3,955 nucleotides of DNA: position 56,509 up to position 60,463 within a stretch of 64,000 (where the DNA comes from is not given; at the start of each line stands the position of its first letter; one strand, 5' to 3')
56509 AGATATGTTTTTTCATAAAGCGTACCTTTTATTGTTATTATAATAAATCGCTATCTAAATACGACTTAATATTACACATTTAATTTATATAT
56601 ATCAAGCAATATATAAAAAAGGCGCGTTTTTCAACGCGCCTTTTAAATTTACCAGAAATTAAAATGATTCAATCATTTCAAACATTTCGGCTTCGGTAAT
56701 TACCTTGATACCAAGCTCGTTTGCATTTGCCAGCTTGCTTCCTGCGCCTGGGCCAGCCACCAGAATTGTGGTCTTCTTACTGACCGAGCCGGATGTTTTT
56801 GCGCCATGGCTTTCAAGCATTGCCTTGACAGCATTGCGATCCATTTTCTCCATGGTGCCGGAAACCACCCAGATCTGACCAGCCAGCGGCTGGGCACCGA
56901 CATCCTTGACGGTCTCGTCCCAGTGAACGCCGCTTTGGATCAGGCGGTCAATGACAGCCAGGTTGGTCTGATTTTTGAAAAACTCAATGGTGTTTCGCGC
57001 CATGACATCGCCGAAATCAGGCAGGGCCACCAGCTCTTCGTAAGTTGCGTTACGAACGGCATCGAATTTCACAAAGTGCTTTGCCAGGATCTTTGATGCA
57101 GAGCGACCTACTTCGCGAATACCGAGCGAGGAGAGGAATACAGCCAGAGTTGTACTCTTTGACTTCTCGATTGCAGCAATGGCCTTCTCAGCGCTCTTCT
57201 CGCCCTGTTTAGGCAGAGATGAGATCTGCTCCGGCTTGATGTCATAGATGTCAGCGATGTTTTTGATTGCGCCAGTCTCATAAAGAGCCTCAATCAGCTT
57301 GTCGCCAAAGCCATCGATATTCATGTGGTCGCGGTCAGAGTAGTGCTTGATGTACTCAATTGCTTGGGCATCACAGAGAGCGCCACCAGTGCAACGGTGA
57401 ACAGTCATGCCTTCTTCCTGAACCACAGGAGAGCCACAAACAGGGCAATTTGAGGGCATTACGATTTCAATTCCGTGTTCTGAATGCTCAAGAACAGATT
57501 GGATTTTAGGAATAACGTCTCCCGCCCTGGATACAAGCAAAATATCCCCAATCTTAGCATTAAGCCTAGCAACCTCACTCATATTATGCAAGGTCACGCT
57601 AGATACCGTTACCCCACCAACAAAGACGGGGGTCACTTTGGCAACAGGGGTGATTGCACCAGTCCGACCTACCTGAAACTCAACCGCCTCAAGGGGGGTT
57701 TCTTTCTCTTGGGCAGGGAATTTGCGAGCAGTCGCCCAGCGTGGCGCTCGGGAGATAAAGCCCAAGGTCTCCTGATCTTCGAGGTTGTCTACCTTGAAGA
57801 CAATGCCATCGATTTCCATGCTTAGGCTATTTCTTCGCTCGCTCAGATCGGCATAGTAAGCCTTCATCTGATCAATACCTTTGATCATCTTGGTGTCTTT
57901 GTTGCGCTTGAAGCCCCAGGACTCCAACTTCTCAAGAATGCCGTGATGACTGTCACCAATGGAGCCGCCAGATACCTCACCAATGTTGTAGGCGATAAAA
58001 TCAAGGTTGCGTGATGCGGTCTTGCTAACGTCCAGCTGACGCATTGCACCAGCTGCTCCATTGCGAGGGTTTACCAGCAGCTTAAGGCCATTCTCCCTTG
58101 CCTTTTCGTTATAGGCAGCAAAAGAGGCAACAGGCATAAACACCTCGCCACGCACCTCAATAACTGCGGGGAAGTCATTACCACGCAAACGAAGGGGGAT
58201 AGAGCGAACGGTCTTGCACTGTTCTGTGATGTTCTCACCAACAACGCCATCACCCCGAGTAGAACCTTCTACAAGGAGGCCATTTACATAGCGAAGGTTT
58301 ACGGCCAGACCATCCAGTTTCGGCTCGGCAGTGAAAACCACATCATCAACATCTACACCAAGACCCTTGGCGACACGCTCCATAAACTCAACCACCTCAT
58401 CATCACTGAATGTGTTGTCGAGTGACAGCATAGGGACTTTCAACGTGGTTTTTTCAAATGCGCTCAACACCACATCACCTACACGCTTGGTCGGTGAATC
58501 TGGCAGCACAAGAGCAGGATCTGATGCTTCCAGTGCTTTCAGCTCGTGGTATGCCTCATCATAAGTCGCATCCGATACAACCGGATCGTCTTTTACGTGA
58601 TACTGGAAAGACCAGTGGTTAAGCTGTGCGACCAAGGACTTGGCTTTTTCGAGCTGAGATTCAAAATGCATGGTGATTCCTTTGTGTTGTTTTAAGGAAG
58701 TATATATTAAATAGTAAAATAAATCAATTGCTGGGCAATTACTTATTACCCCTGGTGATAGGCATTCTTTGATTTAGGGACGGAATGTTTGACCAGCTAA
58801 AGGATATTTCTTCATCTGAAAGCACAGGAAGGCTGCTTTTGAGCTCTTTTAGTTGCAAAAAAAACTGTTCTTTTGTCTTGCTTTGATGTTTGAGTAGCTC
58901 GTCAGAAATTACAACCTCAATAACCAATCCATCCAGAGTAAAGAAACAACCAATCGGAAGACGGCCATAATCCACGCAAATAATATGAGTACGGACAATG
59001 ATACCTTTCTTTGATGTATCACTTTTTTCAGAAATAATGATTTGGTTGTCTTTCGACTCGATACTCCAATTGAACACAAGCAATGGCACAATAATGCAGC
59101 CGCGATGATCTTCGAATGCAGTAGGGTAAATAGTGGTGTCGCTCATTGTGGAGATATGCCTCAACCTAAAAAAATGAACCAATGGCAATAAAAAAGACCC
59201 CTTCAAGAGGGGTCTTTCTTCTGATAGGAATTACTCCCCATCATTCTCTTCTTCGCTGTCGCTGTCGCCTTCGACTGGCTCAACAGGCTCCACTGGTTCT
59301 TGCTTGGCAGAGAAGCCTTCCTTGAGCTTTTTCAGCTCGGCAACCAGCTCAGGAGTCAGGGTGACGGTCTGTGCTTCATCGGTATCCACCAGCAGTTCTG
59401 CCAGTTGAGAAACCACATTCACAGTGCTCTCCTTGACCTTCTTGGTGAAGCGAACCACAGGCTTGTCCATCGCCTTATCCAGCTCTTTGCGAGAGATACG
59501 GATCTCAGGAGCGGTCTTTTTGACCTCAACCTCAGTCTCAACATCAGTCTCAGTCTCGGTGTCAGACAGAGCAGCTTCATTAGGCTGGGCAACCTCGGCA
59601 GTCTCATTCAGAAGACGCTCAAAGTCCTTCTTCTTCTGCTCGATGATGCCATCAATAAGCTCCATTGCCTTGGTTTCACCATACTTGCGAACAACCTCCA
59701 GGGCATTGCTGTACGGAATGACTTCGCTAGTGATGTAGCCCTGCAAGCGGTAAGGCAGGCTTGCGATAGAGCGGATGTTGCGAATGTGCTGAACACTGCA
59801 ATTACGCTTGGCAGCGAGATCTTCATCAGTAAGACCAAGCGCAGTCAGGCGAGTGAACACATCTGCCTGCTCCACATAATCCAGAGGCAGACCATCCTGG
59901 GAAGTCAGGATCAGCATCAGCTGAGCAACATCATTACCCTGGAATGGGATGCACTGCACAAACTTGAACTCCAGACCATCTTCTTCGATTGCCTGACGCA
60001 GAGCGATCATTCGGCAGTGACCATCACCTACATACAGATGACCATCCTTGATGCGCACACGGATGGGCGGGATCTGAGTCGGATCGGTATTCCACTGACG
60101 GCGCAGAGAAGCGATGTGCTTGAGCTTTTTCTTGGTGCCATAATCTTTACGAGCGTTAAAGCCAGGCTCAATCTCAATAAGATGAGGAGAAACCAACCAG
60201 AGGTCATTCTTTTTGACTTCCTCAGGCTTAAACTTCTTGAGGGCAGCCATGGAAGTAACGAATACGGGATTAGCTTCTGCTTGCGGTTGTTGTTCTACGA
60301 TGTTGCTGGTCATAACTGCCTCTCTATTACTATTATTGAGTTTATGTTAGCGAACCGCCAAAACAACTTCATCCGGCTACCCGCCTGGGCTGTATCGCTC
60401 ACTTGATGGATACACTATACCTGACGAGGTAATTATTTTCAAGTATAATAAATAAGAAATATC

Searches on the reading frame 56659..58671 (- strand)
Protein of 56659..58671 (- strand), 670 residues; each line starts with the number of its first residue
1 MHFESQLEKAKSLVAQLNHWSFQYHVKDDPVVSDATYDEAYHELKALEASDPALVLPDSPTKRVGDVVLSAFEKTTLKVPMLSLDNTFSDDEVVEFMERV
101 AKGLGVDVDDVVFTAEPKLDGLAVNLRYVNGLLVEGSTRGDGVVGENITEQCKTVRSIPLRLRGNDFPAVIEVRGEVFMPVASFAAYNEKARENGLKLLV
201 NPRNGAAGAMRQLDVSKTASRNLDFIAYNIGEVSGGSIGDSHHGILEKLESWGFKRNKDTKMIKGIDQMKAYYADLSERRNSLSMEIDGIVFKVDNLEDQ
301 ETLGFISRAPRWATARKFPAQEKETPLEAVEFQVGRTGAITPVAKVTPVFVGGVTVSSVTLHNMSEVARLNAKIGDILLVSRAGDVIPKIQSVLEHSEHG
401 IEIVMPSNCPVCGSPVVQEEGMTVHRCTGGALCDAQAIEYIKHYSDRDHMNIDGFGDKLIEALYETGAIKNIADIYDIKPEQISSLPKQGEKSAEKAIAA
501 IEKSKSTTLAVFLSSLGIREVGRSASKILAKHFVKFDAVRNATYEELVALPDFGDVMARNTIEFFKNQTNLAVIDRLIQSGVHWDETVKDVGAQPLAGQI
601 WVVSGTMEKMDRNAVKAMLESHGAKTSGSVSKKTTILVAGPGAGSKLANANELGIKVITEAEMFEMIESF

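Call 10: search_protein_families(library=pfam, proteins=[window:56659-58671:-], max_evalue=0.001)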
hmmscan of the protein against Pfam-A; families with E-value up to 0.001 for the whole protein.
window:56659-58671:- (670 aa): 8 families
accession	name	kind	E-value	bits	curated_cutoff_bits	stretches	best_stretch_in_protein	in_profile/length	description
PF01653.23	DNA_ligase_aden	-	8.3e-85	284.8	27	1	70-321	2-253/253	NAD-dependent DNA ligase adenylation domain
PF03120.22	DNA_ligase_OB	-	2.2e-28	98.3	32.9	1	324-398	1-75/79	NAD-dependent DNA ligase OB-fold domain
PF12826.13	HHH_2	-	2.9e-17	63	27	1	512-574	2-64/64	Helix-hairpin-helix motif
PF00533.33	BRCT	-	1.2e-13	51.5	21.3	1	595-667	5-78/78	BRCA1 C Terminus (BRCT) domain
PF14520.12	HHH_5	-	3.8e-10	40.5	27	1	451-502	6-56/57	Helix-hairpin-helix domain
PF03119.21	DNA_ligase_ZBD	-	4.6e-09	36.4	25.8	1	408-435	1-27/27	NAD-dependent DNA ligase C4 zinc finger domain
PF12738.14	PTCB-BRCT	-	1.4e-08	35.1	22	1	605-659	6-60/63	twin BRCT domain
PF22745.1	Nlig-Ia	-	0.00012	23.1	27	1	15-54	11-50/92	DNA ligase-like, N-terminal NAD+-binding domain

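Call 21: find_related_loci(query=window:56659-58671:-, collection=genome_contigs, flank=3000)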
Query window:56659-58671:- (670 aa) in genome_contigs; peptide patterns used: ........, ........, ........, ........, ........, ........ (x = any residue, [..] = any of these).
21 stretches matched a pattern, but none encodes a relative of the query by tblastn (E <= 1e-3).

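Call 23: find_related_loci(query=window:56659-58671:-, collection=viral_contigs, flank=5000)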
Query window:56659-58671:- (670 aa) in viral_contigs; peptide patterns used: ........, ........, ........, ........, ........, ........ (x = any residue, [..] = any of these).
No stretch of DNA in the collection matches any of the patterns.

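Call 78: search_dna_similar(query=window:56659-58671:-, collection=phages, mode=protein, max_evalue=1e-10, max_rows=12)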
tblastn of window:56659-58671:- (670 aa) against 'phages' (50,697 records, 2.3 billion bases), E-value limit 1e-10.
Records with a match: 344; places in all: 344; records where one place covers at least 80% of the query: 175.
Best place of each record, by identity: <60% 344.
By first word of the organism name: Vibrio 115; Bacteriophage 32; Pseudomonas 32; Aeromonas 22; Serratia 13; Ralstonia 13; Staphylococcus 13; Bacillus 11; Listeria 8; Erwinia 7; and 31 more.
By host as written in the record: - 46; Vibrio harveyi BAA-1116 36; Vibrio parahaemolyticus 13; Staphylococcus aureus 10; Pseudomonas aeruginosa 9; Aeromonas hydrophila 8; Listeria monocytogenes 7; Vibrio alginolyticus 7; and 119 more.
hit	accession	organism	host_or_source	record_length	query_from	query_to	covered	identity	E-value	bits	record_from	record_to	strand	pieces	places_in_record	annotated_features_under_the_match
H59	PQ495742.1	Aeromonas phage PhAER-5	Aeromonas sp.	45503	5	667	99%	47.0%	2e-172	551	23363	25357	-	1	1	ligA: DNA ligase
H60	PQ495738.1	Aeromonas phage PhAER-1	Aeromonas sp.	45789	5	667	99%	45.9%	5e-171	547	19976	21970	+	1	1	ligA: DNA ligase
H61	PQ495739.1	Aeromonas phage PhAER-2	Aeromonas sp.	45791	5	667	99%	45.9%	5e-171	547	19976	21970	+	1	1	ligA: DNA ligase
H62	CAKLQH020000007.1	Acinetobacter phage MD-2021a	not known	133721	6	670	99%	45.0%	8e-163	524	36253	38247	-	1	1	ligA: DNA ligase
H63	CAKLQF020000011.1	Acinetobacter phage MD-2021a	not known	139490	6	670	99%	45.0%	8e-163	524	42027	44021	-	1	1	ligA: DNA ligase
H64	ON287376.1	Serratia phage vB_SmaM-Kodama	Serratia marcescens LVF3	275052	7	667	99%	44.6%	2e-156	505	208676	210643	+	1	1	DNA ligase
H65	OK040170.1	Serratia phage BUCT660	Serratia marcescens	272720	7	667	99%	44.4%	5e-156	504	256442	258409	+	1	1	DNA ligase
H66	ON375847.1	Pectobacterium phage vB_ParM-25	Pectobacterium aroidearum strain MO46a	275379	7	667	99%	44.4%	5e-156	504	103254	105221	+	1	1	NAD-dependent DNA ligase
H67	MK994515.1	Serratia phage Moabite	Serratia marcescens D1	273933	7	667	99%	44.1%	8e-156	503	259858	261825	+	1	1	DNA ligase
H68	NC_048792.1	Serratia phage Moabite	Serratia marcescens D1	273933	7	667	99%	44.1%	8e-156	503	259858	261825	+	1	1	NAD-dependent DNA ligase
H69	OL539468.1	Serratia phage vB_SmaM_Haymo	Serratia marcescens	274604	7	667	99%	44.1%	1e-155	503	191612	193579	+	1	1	hypothetical protein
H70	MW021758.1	Serratia phage vB_SmaM_Yaphecito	Serratia marcescens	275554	7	667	99%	44.1%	2e-155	502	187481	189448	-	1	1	DNA ligase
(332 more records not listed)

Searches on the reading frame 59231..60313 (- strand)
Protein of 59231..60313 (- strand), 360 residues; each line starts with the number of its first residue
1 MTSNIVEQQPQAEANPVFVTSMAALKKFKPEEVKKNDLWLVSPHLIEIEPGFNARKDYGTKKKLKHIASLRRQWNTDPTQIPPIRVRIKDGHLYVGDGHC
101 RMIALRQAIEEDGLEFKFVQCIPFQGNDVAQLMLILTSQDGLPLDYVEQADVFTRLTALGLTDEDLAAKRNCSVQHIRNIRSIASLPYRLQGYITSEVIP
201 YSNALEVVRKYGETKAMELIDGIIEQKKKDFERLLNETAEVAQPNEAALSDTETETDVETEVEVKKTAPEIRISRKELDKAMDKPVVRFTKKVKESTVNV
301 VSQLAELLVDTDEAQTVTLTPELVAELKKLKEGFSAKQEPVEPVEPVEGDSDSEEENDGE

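Call 10: search_protein_families(library=pfam, proteins=[window:59231-60313:-], max_evalue=0.001)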
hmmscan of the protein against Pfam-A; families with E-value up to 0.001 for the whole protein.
window:59231-60313:- (360 aa): 1 family
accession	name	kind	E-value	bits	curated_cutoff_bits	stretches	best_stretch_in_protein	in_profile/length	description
PF17762.8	HTH_ParB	-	0.00069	20.2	22.6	0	144-227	3-87/102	ParB HTH domain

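Call 48: search_protein_families(library=phrogs, proteins=[window:59231-60313:-], max_evalue=0.001)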
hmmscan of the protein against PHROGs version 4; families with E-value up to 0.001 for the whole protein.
window:59231-60313:- (360 aa): 2 families
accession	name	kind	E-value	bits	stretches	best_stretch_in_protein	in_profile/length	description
phrog_1033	-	DNA, RNA and nucleotide metabolism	8.4e-43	148.4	1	22-265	15-261/334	ParB-like partition protein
phrog_6218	-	DNA, RNA and nucleotide metabolism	0.00042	20.5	0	90-261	50-221/506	ParB-like partition protein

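Call 55: search_dna_similar(query=window:59231-60313:-, collection=phages, mode=protein, max_evalue=0.00001, max_rows=12)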
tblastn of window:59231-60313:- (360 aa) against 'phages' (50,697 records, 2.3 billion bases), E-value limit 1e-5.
Records with a match: 251; places in all: 251; records where one place covers at least 80% of the query: 0.
Best place of each record, by identity: <60% 251.
By first word of the organism name: Salmonella 127; Escherichia 30; Pseudomonas 18; Klebsiella 14; Xanthomonas 10; Burkholderia 7; Vibrio 6; Serratia 5; Shigella 4; Erwinia 3; and 17 more.
By host as written in the record: - 80; Escherichia coli 18; Salmonella enterica 11; Klebsiella pneumoniae 9; Salmonella enterica subsp. enterica serovar Typhimurium 9; Salmonella sp. 8; Xanthomonas campestris pv. campestris GBBC 1419 8; Pseudomonas aeruginosa 6; and 70 more.
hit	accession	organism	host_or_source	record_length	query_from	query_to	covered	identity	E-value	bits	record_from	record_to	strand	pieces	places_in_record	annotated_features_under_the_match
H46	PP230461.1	Bordetella phage PY223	Bordetella bronchiseptica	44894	23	213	53%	35.9%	1e-25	114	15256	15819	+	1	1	Spo0J: ParB-like nuclease domain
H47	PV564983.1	Bordetella phage PBb001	Bordetella bronchiseptica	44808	19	213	54%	35.0%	6e-24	108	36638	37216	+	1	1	ParB-like nuclease domain protein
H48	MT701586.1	Burkholderia phage Mica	Burkholderia cenocepacia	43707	28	222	54%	34.8%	5e-17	89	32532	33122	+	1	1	putative partioning protein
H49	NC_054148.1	Burkholderia phage Mica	Burkholderia cenocepacia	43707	28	222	54%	34.8%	5e-17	89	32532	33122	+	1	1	ParB-like partition protein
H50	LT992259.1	Yersinia phage fEV-1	-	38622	19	232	59%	30.2%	3e-20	98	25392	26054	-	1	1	g41c: Predicted transcriptional regulators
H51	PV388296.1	Burkholderia phage Karil-Mokiny-1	Burkholderia cepacia complex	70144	2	229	63%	28.0%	2e-14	81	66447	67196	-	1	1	ParB-like partition protein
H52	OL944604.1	Erwinia phage Gungnir39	Erwinia iniecta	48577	19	221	56%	30.1%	1e-15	84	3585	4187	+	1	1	DNA-binding protein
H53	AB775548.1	Pseudomonas phage PPpW-3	-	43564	8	219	59%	28.8%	5e-14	79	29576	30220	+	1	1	hypothetical protein (x2)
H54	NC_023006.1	Pseudomonas phage PPpW-3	-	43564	8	219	59%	28.8%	5e-14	79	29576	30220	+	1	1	ParB-like partition protein | hypothetical protein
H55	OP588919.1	Curvibacter phage PCA1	Curvibacter sp. AEP1.3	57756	7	220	59%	28.0%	2e-18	93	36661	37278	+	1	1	ParB-like partition protein | hypothetical protein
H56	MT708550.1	Achromobacter phage Mano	Achromobacter sp.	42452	28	228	56%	29.5%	2e-16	87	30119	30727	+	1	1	ParB-like dsDNA partitioning protein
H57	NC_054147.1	Achromobacter phage Mano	Achromobacter sp.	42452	28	228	56%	29.5%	2e-16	87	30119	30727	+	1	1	ParB-like partition protein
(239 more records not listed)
